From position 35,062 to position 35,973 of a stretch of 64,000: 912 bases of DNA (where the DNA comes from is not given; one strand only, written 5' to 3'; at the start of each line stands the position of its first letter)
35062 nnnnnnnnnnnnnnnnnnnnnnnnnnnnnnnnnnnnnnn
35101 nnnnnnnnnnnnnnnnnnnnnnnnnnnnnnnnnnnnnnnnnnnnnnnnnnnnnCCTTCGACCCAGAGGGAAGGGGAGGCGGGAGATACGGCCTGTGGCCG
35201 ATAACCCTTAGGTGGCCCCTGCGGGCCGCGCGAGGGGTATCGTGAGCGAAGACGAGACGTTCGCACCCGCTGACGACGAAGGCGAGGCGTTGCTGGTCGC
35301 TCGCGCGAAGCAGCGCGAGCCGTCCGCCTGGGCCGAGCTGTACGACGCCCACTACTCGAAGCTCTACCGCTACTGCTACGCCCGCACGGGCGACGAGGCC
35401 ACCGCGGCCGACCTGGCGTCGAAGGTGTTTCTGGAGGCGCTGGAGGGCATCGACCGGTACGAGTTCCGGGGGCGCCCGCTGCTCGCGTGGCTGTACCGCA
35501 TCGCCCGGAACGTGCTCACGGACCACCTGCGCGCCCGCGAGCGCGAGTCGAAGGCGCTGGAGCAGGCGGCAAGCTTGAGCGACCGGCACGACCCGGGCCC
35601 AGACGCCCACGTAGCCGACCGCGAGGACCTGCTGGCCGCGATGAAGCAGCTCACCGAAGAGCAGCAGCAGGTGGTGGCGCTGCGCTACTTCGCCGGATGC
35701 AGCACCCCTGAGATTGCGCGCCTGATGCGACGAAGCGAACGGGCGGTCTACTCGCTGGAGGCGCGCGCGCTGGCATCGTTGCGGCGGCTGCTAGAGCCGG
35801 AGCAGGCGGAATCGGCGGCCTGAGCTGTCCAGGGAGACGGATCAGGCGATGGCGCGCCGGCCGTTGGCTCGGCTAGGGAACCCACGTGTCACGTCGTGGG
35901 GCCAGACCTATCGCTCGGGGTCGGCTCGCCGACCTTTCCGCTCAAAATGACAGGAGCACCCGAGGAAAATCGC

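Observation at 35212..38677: Duplicated ECF sigma genes with a Cys-repeat anti-sigma and a site-2 protease in one cluster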

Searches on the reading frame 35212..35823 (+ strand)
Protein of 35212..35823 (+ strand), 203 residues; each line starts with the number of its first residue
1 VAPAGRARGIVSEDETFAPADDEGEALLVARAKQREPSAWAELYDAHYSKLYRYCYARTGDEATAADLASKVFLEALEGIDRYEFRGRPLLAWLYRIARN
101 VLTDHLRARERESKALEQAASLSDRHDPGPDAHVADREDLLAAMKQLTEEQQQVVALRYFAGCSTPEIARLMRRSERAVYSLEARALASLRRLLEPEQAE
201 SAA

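Call 3: search_protein_families(library=pfam, proteins=[window:35212-35823:+], max_evalue=0.1)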
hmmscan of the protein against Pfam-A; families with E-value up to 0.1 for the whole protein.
window:35212-35823:+ (203 aa): 11 families
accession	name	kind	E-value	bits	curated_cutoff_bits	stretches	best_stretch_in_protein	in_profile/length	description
PF04542.20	Sigma70_r2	-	7.9e-18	64.5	24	1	43-111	1-70/71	Sigma-70 region 2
PF08281.18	Sigma70_r4_2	-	2.8e-12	46.5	25.7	1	138-190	2-54/54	Sigma-70, region 4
PF07638.17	Sigma70_ECF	-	5.2e-10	40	21.1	1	32-180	11-169/185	ECF sigma factor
PF04545.22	Sigma70_r4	-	6e-10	38.9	24.1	1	143-191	1-49/50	Sigma-70, region 4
PF13936.12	HTH_38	-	0.0009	19.4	27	1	145-176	3-34/44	Helix-turn-helix domain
PF13551.12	HTH_29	-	0.012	16.1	28.1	0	161-182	10-32/64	Winged helix-turn helix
PF13384.12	HTH_23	-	0.014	15.6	24.6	1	150-181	4-36/50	Homeodomain-like domain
PF06530.18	Phage_antitermQ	-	0.044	14.2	26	1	140-179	56-95/118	Phage antitermination protein Q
PF04297.20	UPF0122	-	0.047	14.4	22.7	0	147-185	18-56/101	Putative helix-turn-helix protein, YlxM / p13 like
PF06056.18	Terminase_5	-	0.069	13.5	20.3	0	159-182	10-33/58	Putative ATPase subunit of terminase (gpP-like)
PF13518.12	HTH_28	-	0.077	13.5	25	0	153-185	4-35/52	Helix-turn-helix domain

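Call 7: search_protein_families(library=ncbifam, proteins=[window:35212-35823:+], max_evalue=0.1)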
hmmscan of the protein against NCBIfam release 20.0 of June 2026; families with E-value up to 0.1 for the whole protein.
window:35212-35823:+ (203 aa): 106 families (the best 25 are shown)
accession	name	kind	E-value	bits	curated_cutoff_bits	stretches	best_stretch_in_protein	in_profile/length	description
TIGR02952.1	Sig70_famx2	equivalog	4.4e-42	143.9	206.45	1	28-194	1-170/170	ECF subfamily RNA polymerase sigma factor, BldN family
TIGR02937.1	sigma70-ECF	superfamily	3.7e-26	91.7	42.9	1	39-193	2-164/165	sigma-70 family RNA polymerase sigma factor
NF007230.0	PRK09648.1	subfamily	2.7e-23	82.8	209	1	27-197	15-192/195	RNA polymerase sigma factor ShbA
NF007216.0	PRK09638.1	equivalog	4.1e-23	82.1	194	1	24-196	4-176/180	RNA polymerase sigma factor SigY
TIGR02983.1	SigE-fam_strep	subfamily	4.8e-23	81.8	141.55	1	38-195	6-159/162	SigE family RNA polymerase sigma factor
NF009166.1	PRK12513.1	equivalog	8.4e-23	81.1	206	1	22-199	7-191/193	RNA polymerase sigma factor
TIGR02950.1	SigM_subfam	subfamily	2e-22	79.7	147.95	1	42-194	4-158/159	RNA polymerase sigma factor, SigM family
NF004113.0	PRK05602.1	equivalog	2.6e-21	76.2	208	1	18-200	25-207/211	RNA polymerase sigma factor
TIGR02985.1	Sig70_bacteroi1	subfamily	1.7e-20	73.9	126.4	1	39-193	2-161/162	RNA polymerase sigma-70 factor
TIGR02989.1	Sig-70_gvs1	subfamily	1.7e-19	70.3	124.55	1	40-192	3-156/158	RNA polymerase sigma-70 factor, Rhodopirellula/Verrucomicrobium family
NF007227.0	PRK09645.1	subfamily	4.4e-19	69.1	202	1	33-195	8-171/177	sigma-70 family RNA polymerase sigma factor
NF009172.0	PRK12519.1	subfamily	1.9e-18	66.7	222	1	21-195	12-190/194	RNA polymerase sigma factor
NF009176.0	PRK12524.1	equivalog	1.3e-17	64.3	264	1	21-200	10-190/196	RNA polymerase sigma factor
TIGR02954.1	Sig70_famx3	hypoth_equivalog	3.3e-17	62.8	188.5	1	27-195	5-168/170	RNA polymerase sigma-70 factor, TIGR02954 family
NF007220.0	PRK09639.1-5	equivalog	4.2e-17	62.5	260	1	40-201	5-171/181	RNA polymerase sigma factor SigX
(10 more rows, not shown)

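Call 27: search_solved_structures(query=window:35212-35823:+, max_evalue=0.001, show_alignments=1)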
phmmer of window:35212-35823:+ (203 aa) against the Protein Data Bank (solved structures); distinct sequences matched with E-value up to 0.001: 17.
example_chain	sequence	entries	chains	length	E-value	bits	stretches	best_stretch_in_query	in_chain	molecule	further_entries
6dxo_A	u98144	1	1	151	1.4e-26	96.7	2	28-115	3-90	RNA polymerase ECF-subfamily sigma factor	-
6dv9_F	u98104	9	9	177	1.1e-14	58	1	32-194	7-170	ECF RNA polymerase sigma factor SigL | RNA polymerase sigma factor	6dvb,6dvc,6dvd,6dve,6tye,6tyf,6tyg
9m9d_F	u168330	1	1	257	1e-11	48.3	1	11-194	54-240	ECF RNA polymerase sigma factor SigE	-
9m9e_F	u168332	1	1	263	1.1e-11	48.2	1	11-194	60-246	ECF RNA polymerase sigma factor SigE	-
9m98_F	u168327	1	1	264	1.1e-11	48.2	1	11-194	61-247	ECF RNA polymerase sigma factor SigE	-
5wuq_A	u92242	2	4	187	3.3e-11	46.6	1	30-112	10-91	ECF RNA polymerase sigma factor SigW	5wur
4nqw_A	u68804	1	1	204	1.8e-10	44.2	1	28-195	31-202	ECF RNA polymerase sigma factor SigK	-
4cxf_A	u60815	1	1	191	3.6e-10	43.2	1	23-197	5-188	RNA POLYMERASE SIGMA FACTOR CNRH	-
9isn_F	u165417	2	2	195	1.4e-09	41.3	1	18-195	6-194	ECF sigma factor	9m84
8z6g_B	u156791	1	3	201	3.7e-07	33.4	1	25-198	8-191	RNA polymerase sigma factor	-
6in7_B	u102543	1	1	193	3.7e-07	33.4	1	25-197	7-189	RNA polymerase sigma-H factor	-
6jcy_F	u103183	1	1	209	1.3e-06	31.7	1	50-194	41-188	ECF RNA polymerase sigma factor SigH,ECF RNA polymerase sigma factor SigE,ECF RNA polymera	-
2o7g_A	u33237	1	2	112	2.8e-06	30.5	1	18-109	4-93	Probable RNA polymerase sigma-C factor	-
7qh5_A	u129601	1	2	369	9.3e-06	28.9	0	40-113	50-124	RNA polymerase sigma factor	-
1or7_A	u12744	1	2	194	0.00014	25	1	27-183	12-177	RNA polymerase sigma-E factor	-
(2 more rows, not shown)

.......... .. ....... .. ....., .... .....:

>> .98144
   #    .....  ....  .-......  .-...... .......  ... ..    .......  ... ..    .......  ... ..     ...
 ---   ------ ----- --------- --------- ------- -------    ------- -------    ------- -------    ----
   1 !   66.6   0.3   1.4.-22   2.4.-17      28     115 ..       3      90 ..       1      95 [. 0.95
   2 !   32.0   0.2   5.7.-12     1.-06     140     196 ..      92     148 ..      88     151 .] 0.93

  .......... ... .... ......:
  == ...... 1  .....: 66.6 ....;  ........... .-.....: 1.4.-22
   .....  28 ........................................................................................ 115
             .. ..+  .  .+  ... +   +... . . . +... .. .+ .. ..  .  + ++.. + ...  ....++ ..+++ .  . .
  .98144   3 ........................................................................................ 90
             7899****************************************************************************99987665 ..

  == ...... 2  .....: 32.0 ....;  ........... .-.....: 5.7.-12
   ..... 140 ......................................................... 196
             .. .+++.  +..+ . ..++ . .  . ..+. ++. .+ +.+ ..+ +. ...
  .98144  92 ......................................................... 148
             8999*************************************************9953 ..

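Call 75: find_related_loci(query=A11, collection=metagenome_contigs, flank=5000)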
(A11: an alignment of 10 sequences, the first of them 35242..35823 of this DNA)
Query A11 (193 aa) in metagenome_contigs; peptide patterns used: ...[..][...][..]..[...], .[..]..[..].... (x = any residue, [..] = any of these).
265 stretches matched a pattern; 229 encode a relative of the query (tblastn E <= 1e-3); the best 80 are kept; 80 distinct loci.
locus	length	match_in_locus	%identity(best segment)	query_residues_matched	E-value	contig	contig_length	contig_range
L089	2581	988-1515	71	11-186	5e-82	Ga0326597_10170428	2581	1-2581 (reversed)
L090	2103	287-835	69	5-189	1e-80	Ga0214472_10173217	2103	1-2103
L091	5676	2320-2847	67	10-185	6e-77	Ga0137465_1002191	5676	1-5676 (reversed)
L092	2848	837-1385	66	5-187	4e-77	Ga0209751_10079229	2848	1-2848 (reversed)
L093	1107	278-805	65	11-186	1e-81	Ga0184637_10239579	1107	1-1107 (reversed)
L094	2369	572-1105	67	7-185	3e-77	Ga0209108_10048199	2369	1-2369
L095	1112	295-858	68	1-188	4e-80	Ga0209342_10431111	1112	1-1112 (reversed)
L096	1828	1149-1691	65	5-185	3e-75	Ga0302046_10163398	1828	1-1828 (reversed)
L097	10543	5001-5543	65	5-185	1e-70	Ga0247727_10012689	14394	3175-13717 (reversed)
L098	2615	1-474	68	27-184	2e-69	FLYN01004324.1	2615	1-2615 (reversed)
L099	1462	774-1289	66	1-173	3e-67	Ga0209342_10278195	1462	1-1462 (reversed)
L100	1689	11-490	69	15-174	6e-66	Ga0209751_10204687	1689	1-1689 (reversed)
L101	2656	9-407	68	55-187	1e-54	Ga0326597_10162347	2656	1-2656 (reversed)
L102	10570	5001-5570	49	1-191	5e-54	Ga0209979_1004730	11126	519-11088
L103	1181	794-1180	62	1-129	4e-50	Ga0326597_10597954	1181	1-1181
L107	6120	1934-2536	43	9-189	1e-44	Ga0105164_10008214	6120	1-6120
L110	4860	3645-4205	44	1-184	7e-44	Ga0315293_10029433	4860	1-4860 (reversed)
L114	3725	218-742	43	15-188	2e-43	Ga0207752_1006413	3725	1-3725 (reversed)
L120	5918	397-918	44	13-185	4e-43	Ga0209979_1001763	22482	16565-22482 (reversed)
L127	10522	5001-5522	45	13-185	2e-42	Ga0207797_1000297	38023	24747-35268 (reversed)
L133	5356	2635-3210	45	6-184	2e-42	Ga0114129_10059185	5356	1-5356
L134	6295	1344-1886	46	15-184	1e-42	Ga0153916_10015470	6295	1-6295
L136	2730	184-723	46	11-188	3e-42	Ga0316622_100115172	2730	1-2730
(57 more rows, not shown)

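Call 78: search_protein_families(library=pfam, proteins=[L114:1022-2431:+, L120:1150-2559:+, L136:728-1852:+, L107:2597-3208:+, L098:564-2009:+, L102:5635-6852:+, L134:1941-2792:+, L133:3294-4184:+, L127:7385-9175:+, L110:856-1464:+], max_evalue=0.01)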
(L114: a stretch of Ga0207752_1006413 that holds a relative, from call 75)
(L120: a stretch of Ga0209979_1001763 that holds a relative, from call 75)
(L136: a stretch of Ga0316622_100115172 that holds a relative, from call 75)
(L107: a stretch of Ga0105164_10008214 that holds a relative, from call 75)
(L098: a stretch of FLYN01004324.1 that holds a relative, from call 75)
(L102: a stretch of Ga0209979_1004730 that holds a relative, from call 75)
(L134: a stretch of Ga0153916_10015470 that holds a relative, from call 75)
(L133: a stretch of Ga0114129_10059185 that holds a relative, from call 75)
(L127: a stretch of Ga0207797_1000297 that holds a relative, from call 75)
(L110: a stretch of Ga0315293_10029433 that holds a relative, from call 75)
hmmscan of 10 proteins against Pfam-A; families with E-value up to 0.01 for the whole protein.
L114:1022-2431:+ (469 aa): 1 family
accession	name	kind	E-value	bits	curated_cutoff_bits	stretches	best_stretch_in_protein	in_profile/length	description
PF04773.18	FecR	-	2e-09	38.2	24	1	183-284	1-96/97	FecR protein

L120:1150-2559:+ (469 aa): 1 family
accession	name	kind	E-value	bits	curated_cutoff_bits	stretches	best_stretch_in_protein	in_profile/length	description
PF04773.18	FecR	-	1.2e-11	45.4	24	1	173-276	1-97/97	FecR protein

L136:728-1852:+ (374 aa): 1 family
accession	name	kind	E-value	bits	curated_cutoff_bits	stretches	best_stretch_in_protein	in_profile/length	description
PF18915.5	DUF5667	-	3.6e-06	27.8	27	1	128-179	2-53/99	Domain of unknown function (DUF5667)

L107:2597-3208:+ (203 aa): 1 family
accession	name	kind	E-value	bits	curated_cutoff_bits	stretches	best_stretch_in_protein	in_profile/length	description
PF00404.24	Dockerin_1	-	0.0042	17.7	22.9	0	139-178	3-49/57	Dockerin type I domain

L098:564-2009:+ (481 aa): 0 families

L102:5635-6852:+ (405 aa): 0 families

L134:1941-2792:+ (283 aa): 0 families

L133:3294-4184:+ (296 aa): 0 families

L127:7385-9175:+ (596 aa): 1 family
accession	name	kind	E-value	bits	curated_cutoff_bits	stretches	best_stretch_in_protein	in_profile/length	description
PF04773.18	FecR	-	9.3e-10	39.3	24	1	178-280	1-96/97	FecR protein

L110:856-1464:+ (202 aa): 1 family
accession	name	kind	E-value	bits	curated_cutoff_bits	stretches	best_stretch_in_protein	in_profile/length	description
PF13623.11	SurA_N_2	-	0.0017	18.7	28.5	1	98-168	12-86/145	SurA-like N-terminal domain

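Call 101: search_protein_families(library=pfam, alignment_id=A14, max_evalue=0.00001)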
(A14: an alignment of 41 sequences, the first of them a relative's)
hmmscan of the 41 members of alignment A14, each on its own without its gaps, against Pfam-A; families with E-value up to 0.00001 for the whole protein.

A. member 1, L102:7512-8423:- (303 aa): 1 family
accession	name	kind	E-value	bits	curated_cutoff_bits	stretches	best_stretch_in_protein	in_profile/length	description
PF08843.17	AbiEii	-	1.2e-19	71.7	22.5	1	36-211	8-183/238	Nucleotidyl transferase AbiEii toxin, Type IV TA system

B. families by the number of members that match (of 41 scanned): 24 families
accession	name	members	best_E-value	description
PF04402.19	SIMPL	6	4.3e-17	Protein of unknown function (DUF541)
PF00069.31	Pkinase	2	4.2e-45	Protein kinase domain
PF03176.21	MMPL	2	7.9e-33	MMPL family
PF07714.23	PK_Tyr_Ser-Thr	2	1.8e-32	Protein tyrosine and serine/threonine kinase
PF00963.24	Cohesin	2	4.8e-06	Cohesin domain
PF07676.18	PD40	1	1.4e-55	WD40-like Beta Propeller Repeat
PF00781.29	DAGK_cat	1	1.2e-29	Diacylglycerol kinase catalytic domain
PF14720.11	NiFe_hyd_SSU_C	1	4.7e-29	NiFe/NiFeSe hydrogenase small subunit C-terminal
PF19279.4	YegS_C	1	4e-26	YegS C-terminal NAD kinase beta sandwich-like domain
PF01058.29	Oxidored_q6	1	6.5e-21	NADH ubiquinone oxidoreductase, 20 Kd subunit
PF00930.27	DPPIV_N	1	1e-20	Dipeptidyl peptidase IV (DPP IV) N-terminal region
PF08843.17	AbiEii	1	1.2e-19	Nucleotidyl transferase AbiEii toxin, Type IV TA system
PF07705.17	CARDB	1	1.1e-14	CARDB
PF01478.23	Peptidase_A24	1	4.6e-13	Type IV leader peptidase family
PF13240.11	Zn_Ribbon_1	1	2e-11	zinc-ribbon domain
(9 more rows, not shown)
